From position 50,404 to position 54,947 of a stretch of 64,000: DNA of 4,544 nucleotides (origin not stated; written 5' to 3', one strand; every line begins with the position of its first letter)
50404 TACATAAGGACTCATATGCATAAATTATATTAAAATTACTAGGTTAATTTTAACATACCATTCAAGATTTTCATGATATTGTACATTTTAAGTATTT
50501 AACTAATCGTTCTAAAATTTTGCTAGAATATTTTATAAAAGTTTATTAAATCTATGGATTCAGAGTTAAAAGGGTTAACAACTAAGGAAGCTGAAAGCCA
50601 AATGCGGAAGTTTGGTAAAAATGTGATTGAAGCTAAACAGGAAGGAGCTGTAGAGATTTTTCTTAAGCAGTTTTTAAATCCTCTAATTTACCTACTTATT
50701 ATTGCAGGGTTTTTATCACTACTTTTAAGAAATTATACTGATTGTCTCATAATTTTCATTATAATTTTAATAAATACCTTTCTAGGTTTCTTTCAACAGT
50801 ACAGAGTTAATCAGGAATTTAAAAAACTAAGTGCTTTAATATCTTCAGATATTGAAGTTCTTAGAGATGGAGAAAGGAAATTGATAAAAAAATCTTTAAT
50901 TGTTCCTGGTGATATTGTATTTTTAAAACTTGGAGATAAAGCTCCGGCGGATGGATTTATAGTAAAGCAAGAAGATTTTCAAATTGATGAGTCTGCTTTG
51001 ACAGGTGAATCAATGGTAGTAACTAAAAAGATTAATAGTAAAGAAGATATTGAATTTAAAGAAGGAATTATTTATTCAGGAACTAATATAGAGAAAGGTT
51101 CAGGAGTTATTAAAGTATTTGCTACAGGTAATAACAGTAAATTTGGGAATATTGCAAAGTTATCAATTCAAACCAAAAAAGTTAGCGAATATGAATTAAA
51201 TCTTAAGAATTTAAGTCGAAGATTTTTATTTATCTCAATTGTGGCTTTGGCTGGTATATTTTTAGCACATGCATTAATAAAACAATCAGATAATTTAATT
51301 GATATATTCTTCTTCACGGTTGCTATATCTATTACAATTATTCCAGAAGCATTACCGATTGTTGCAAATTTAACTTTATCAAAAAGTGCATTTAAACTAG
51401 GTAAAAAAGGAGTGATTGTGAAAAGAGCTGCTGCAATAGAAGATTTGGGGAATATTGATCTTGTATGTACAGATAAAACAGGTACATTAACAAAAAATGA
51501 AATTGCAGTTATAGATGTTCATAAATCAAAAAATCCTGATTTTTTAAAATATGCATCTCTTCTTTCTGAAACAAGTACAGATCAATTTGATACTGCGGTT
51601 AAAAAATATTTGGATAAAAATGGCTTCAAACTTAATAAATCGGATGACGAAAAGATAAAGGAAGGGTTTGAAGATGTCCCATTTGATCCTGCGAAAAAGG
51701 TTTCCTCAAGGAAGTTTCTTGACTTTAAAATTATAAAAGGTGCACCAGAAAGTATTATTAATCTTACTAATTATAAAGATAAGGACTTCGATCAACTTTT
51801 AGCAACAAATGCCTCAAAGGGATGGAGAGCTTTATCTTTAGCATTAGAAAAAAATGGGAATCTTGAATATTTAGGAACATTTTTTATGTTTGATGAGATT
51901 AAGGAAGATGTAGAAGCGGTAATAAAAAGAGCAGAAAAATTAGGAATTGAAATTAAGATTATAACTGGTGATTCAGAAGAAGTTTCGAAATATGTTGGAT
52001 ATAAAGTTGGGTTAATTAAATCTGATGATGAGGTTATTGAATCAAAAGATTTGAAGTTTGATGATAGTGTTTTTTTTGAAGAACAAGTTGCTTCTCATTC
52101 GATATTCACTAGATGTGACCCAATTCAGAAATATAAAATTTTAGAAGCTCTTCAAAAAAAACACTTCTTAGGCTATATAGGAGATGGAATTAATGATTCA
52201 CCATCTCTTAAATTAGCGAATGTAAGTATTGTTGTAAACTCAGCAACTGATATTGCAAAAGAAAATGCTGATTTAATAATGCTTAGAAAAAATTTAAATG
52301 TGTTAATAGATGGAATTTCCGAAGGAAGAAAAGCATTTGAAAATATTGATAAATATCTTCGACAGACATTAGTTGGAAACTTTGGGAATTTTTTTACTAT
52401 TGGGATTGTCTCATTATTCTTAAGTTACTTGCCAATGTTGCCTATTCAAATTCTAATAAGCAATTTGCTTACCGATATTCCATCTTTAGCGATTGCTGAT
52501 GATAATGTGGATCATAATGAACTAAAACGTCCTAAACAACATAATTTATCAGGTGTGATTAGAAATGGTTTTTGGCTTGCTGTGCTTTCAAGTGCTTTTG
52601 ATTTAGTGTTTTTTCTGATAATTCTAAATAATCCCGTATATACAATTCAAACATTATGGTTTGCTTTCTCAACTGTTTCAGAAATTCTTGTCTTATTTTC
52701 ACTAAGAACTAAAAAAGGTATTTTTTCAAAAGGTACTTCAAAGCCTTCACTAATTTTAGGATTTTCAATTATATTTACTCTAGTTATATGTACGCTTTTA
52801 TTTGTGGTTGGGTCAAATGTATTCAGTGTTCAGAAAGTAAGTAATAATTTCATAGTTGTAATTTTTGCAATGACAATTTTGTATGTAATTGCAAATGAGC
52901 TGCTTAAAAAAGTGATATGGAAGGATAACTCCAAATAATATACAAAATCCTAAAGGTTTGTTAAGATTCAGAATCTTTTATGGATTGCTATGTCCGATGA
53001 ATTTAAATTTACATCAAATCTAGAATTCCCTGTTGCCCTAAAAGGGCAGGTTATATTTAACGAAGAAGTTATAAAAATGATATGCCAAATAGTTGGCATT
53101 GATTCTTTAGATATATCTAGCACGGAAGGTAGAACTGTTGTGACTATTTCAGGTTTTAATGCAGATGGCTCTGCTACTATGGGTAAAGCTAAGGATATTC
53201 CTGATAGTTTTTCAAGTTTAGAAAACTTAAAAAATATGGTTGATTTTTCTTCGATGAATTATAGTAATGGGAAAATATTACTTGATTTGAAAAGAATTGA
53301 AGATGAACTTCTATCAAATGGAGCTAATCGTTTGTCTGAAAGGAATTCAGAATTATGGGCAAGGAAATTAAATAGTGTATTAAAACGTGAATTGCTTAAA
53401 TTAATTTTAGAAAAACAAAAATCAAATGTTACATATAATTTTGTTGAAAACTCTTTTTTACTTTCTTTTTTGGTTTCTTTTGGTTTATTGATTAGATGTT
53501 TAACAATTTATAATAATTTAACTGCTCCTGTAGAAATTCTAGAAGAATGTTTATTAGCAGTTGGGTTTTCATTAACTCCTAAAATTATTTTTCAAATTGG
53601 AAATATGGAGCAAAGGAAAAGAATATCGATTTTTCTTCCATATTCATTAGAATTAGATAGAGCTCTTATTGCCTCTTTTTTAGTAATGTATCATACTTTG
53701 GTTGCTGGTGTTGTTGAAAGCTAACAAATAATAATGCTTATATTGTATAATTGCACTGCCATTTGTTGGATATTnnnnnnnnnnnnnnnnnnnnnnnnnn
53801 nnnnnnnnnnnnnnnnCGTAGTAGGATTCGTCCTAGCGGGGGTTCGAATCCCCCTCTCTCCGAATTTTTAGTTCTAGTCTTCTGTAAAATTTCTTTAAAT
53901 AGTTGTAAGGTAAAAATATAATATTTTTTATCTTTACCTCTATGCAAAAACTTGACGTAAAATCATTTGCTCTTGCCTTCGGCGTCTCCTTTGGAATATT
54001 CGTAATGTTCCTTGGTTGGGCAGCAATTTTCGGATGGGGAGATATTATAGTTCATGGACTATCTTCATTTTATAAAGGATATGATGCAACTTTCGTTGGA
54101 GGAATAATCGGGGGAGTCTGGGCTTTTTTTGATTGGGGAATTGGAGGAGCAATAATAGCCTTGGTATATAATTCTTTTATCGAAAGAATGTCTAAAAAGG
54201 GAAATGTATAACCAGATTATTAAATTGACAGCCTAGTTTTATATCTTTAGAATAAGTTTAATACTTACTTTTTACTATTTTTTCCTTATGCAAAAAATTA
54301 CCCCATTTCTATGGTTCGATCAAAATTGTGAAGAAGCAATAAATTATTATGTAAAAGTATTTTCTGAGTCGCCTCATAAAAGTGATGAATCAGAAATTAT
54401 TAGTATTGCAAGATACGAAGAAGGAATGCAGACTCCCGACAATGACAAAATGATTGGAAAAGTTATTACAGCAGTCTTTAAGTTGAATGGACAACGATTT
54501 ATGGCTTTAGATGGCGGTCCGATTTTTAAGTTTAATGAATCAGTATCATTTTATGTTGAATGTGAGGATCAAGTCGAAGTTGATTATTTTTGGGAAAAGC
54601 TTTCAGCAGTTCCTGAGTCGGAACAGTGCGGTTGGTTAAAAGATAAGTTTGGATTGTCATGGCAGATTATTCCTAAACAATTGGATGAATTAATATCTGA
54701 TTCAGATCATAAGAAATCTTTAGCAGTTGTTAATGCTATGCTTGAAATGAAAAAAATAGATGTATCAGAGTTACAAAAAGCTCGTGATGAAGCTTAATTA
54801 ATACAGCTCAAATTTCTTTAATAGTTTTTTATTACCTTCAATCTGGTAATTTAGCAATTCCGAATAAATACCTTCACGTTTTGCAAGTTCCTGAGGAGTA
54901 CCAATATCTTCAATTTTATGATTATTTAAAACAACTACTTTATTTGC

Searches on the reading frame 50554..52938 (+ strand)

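Call 41: search_protein_families(library=pfam, proteins=[window:50554-52938:+], max_evalue=0.5)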
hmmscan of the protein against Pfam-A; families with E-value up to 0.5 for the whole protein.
window:50554-52938:+ (794 aa): 6 families
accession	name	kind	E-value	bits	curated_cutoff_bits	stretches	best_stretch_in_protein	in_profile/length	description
PF00122.25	E1-E2_ATPase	-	1.5e-37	129.3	28.1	1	95-284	2-180/181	E1-E2 ATPase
PF00689.26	Cation_ATPase_C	-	3e-20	73.2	27.3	1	626-786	2-174/175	Cation transporting ATPase, C-terminus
PF00690.31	Cation_ATPase_N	-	5.7e-14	52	20.4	1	3-55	16-69/69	Cation transporter/ATPase, N-terminus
PF00702.32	Hydrolase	-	3.9e-13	50.6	26.4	1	301-555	1-190/191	haloacid dehalogenase-like hydrolase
PF08282.18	Hydrolase_3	-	0.00054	20.2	20.9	1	542-580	209-247/255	haloacid dehalogenase-like hydrolase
PF18152.6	DAHP_snth_FXD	-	0.083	13.2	27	1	450-484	11-45/67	DAHP synthase ferredoxin-like domain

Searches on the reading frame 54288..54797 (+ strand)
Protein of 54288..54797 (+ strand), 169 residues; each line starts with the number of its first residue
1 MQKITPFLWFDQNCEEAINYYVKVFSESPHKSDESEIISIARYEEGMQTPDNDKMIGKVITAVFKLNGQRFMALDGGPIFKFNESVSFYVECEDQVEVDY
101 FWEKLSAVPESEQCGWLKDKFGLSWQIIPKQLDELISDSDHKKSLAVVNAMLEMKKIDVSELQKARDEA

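Call 110: search_protein_families(library=pfam, proteins=[window:54288-54797:+], max_evalue=0.01)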
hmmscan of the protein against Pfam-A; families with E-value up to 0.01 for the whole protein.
window:54288-54797:+ (169 aa): 1 family
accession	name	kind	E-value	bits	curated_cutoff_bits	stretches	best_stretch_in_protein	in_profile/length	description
PF06983.19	3-dmu-9_3-mt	-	3e-40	137.8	24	1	2-128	1-116/116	3-demethylubiquinone-9 3-methyltransferase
